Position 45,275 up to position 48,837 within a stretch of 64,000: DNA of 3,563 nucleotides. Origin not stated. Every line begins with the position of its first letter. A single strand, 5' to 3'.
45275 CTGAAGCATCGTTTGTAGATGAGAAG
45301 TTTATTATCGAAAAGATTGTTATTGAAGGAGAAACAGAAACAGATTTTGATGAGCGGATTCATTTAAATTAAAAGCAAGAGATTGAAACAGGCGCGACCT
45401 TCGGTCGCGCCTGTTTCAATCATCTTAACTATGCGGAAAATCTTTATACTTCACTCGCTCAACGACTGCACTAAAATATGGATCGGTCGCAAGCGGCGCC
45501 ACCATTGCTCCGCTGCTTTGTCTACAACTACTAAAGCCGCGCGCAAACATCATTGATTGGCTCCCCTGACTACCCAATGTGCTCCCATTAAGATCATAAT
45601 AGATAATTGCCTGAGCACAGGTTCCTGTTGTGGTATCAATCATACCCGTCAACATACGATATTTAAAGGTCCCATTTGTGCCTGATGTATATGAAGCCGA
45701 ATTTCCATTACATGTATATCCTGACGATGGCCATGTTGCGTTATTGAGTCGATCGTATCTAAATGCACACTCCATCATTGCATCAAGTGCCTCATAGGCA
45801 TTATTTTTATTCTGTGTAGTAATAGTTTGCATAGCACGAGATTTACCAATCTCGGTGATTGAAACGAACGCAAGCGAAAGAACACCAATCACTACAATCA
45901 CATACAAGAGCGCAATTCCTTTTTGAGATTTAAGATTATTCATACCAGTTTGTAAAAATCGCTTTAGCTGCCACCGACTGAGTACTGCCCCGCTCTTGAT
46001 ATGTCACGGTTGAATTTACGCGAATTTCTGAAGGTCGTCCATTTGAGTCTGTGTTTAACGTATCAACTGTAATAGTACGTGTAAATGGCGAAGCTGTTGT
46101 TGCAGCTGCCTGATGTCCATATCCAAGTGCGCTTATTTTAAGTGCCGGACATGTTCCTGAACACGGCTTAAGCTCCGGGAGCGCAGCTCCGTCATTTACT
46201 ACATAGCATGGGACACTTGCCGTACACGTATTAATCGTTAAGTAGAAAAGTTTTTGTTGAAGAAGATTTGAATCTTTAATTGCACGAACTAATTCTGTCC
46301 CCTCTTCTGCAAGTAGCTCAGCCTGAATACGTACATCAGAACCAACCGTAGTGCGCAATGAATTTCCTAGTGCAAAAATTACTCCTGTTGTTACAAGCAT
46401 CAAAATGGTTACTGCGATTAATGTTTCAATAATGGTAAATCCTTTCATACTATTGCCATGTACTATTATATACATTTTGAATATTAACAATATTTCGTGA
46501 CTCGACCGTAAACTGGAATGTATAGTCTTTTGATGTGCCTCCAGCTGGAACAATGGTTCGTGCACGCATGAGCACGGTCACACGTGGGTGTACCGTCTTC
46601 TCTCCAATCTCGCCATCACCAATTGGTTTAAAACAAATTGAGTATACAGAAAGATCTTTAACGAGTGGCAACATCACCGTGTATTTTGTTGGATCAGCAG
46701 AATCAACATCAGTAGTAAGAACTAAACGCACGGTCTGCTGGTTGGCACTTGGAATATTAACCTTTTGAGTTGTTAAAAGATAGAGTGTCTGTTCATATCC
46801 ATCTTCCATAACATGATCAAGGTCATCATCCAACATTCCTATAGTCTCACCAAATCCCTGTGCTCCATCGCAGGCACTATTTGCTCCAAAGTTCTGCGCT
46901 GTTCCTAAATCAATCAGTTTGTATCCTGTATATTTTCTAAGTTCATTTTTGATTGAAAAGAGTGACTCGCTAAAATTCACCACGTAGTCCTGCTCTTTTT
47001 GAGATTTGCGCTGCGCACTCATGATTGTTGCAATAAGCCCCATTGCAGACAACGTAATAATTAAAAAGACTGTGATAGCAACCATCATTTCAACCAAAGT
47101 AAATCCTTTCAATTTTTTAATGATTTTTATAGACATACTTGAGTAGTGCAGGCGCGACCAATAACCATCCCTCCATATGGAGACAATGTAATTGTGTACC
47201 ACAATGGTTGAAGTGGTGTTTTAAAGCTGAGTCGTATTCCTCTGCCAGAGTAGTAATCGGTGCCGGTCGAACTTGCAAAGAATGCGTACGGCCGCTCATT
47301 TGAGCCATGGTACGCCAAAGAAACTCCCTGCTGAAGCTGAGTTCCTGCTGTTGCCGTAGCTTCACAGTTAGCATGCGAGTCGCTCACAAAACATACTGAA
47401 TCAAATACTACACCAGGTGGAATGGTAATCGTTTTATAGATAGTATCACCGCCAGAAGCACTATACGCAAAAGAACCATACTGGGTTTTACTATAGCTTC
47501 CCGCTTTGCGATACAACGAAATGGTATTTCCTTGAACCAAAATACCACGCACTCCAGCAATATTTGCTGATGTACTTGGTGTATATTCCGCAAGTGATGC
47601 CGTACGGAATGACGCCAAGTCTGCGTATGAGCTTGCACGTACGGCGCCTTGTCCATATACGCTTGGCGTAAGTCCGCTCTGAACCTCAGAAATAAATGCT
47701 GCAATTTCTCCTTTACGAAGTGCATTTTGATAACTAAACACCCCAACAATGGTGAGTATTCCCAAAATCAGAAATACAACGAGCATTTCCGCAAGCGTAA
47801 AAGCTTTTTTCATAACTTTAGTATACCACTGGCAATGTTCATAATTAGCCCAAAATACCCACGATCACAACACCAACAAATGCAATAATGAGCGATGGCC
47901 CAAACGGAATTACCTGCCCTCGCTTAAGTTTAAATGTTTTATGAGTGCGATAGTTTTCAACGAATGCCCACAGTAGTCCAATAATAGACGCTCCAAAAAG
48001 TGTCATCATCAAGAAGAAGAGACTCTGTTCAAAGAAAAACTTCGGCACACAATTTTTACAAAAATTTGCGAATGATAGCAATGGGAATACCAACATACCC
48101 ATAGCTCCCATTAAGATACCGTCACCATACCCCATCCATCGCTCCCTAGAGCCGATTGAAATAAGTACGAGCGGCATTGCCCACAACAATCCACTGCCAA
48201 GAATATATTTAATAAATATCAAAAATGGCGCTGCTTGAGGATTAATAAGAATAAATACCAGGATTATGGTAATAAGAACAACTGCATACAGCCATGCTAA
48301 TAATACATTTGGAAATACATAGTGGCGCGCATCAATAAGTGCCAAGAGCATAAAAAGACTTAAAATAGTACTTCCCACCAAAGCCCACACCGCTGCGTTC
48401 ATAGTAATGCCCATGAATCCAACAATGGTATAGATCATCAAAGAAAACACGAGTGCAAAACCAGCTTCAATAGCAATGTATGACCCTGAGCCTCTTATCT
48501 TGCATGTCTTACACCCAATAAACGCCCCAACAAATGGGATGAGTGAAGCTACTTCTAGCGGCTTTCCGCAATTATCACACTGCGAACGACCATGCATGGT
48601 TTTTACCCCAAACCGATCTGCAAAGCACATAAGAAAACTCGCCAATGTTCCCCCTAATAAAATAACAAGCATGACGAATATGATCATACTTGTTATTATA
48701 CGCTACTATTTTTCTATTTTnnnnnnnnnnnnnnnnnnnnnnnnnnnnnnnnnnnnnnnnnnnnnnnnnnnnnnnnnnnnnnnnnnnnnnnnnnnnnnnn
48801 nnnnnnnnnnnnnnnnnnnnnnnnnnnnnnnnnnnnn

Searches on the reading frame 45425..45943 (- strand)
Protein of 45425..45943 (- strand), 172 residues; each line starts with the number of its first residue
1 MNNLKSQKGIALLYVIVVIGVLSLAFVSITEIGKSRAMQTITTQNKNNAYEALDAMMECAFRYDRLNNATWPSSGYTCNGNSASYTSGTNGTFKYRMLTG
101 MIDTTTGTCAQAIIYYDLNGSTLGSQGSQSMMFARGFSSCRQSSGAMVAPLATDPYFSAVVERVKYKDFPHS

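Call 5: search_protein_families(library=pfam, proteins=[window:45425-45943:-], max_evalue=0.1)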
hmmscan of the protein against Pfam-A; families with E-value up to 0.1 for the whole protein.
window:45425-45943:- (172 aa): 1 family
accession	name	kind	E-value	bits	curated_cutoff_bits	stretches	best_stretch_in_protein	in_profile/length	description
PF19143.6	Omp85_2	-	0.065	13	23.1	1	58-135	162-243/351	OMP85 superfamily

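Call 63: search_protein_families(library=ncbifam, proteins=[window:45425-45943:-], max_evalue=0.01)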
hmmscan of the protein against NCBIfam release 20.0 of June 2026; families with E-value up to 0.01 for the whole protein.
window:45425-45943:- (172 aa): 0 families

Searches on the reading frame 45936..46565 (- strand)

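Call 5: search_protein_families(library=pfam, proteins=[window:45936-46565:-], max_evalue=0.1)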
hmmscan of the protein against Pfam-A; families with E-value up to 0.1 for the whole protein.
window:45936-46565:- (209 aa): 1 family
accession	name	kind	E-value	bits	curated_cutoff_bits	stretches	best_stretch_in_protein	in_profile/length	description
PF07963.17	N_methyl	-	5.4e-05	23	21.2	1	40-62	4-26/27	Prokaryotic N-terminal methylation motif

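Call 63: search_protein_families(library=ncbifam, proteins=[window:45936-46565:-], max_evalue=0.01)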
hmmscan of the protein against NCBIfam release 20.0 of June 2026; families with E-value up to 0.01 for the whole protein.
window:45936-46565:- (209 aa): 2 families
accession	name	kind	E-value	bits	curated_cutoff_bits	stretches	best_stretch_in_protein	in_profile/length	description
NF041013.1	T4P_ComGE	equivalog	0.00016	21.7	49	1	39-69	2-32/83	competence type IV pilus minor pilin ComGE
TIGR02523.1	type_IV_pilV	equivalog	0.00034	21.1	52.2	1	41-97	2-58/139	type IV pilus modification protein PilV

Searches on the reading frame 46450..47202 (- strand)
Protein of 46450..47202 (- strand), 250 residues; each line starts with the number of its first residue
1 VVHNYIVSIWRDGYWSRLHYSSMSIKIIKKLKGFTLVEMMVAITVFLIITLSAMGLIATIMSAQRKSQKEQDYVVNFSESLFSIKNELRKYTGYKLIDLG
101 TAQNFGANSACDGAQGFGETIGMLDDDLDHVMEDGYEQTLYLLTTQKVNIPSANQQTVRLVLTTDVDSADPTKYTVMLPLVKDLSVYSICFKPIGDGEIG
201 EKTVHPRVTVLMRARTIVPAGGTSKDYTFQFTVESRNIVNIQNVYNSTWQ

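Call 5: search_protein_families(library=pfam, proteins=[window:46450-47202:-], max_evalue=0.1)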
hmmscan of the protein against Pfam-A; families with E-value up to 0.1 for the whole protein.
window:46450-47202:- (250 aa): 2 families
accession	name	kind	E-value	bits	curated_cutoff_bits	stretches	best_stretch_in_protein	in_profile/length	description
PF07963.17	N_methyl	-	1.5e-06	28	21.2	1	29-53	2-26/27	Prokaryotic N-terminal methylation motif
PF03579.19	SHP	-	0.059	13.5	27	0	33-50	17-34/65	Small hydrophobic protein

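Call 63: search_protein_families(library=ncbifam, proteins=[window:46450-47202:-], max_evalue=0.01)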
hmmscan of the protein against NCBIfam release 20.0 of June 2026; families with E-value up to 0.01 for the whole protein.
window:46450-47202:- (250 aa): 11 families
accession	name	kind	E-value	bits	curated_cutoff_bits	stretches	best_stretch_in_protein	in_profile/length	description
NF041013.1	T4P_ComGE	equivalog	2.4e-09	37.2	49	1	29-72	1-44/83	competence type IV pilus minor pilin ComGE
NF041002.1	pilin_ComGF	equivalog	2.6e-07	30.9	80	1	32-73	2-43/139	competence type IV pilus minor pilin ComGF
TIGR01711.1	gspJ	equivalog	9.3e-05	22.3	64.85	1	32-89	1-58/192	type II secretion system minor pseudopilin GspJ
NF038304.1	EPS_HpsC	equivalog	0.00013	21.7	200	1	24-69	13-58/318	hormogonium polysaccharide secretion pseudopilin HpsC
TIGR02532.1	IV_pilin_GFxxxE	domain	0.00026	20.7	16.3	1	32-53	2-23/24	prepilin-type N-terminal cleavage/methylation domain-containing protein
NF007848.0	PRK10557.1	equivalog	0.00042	19.7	120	1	29-90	8-69/192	prepilin peptidase-dependent protein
NF007800.0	PRK10506.1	equivalog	0.0013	18.6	158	1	27-61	4-36/163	prepilin peptidase-dependent protein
NF040999.1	pilin_ComGC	equivalog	0.003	17.7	75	1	32-72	2-43/84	competence type IV pilus major pilin ComGC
NF040982.1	ComGD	equivalog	0.0053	17.2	70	0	32-65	2-35/139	competence type IV pilus minor pilin ComGD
NF007862.0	PRK10574.1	equivalog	0.0062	16.7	138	0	29-58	2-29/145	prepilin peptidase-dependent pilin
TIGR01707.1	gspI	equivalog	0.0096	16.4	44.35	0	33-64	1-32/101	type II secretion system minor pseudopilin GspI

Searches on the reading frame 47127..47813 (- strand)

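Call 5: search_protein_families(library=pfam, proteins=[window:47127-47813:-], max_evalue=0.1)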
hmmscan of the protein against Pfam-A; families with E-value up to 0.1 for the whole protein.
window:47127-47813:- (228 aa): 1 family
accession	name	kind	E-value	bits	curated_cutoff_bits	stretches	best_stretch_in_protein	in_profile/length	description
PF07963.17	N_methyl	-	0.00041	20.2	21.2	1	2-23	4-25/27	Prokaryotic N-terminal methylation motif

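Call 63: search_protein_families(library=ncbifam, proteins=[window:47127-47813:-], max_evalue=0.01)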
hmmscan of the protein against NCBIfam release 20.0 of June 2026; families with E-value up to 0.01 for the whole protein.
window:47127-47813:- (228 aa): 7 families
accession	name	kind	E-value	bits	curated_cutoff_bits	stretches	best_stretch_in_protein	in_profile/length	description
NF007862.0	PRK10574.1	equivalog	2.5e-05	24.4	138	1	2-39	4-41/145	prepilin peptidase-dependent pilin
NF040982.1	ComGD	equivalog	2.6e-05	24.6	70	1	2-47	1-46/139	competence type IV pilus minor pilin ComGD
NF040999.1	pilin_ComGC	equivalog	0.00021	21.4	75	1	2-25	1-24/84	competence type IV pilus major pilin ComGC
NF040904.1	PhrA_Strep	subfamily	0.0048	17.1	40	1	1-36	1-35/56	PhrA family quorum-sensing system peptide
TIGR01708.2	typeII_sec_gspH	equivalog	0.0074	16.3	80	0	4-37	3-36/169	type II secretion system minor pseudopilin GspH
TIGR02532.1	IV_pilin_GFxxxE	domain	0.0075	16.1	16.3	0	3-23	2-22/24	prepilin-type N-terminal cleavage/methylation domain-containing protein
TIGR01710.1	typeII_sec_gspG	equivalog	0.0084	16.1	88.85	0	4-37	2-35/134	type II secretion system major pseudopilin GspG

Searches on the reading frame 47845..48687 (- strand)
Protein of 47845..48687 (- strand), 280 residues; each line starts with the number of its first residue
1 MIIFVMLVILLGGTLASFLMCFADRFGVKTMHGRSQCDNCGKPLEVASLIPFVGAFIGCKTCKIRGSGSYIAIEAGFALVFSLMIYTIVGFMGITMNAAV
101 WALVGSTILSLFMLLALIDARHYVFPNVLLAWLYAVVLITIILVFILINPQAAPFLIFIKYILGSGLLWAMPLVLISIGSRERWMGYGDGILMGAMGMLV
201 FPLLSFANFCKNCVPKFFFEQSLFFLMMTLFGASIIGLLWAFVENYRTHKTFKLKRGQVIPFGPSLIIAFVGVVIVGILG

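Call 5: search_protein_families(library=pfam, proteins=[window:47845-48687:-], max_evalue=0.1)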
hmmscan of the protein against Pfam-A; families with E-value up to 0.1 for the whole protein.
window:47845-48687:- (280 aa): 3 families
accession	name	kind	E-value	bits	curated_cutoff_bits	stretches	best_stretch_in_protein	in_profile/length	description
PF06750.18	A24_N_bact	-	9.1e-10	38.9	23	1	10-86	1-82/84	Bacterial Peptidase A24 N-terminal domain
PF01478.23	Peptidase_A24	-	0.00041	21.2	26.5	1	108-241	3-103/104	Type IV leader peptidase family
PF11992.13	TgpA_N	-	0.087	12.2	30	1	213-278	114-176/333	TgpA N-terminal domain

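Call 63: search_protein_families(library=ncbifam, proteins=[window:47845-48687:-], max_evalue=0.01)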
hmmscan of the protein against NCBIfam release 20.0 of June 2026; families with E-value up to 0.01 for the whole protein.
window:47845-48687:- (280 aa): 0 families
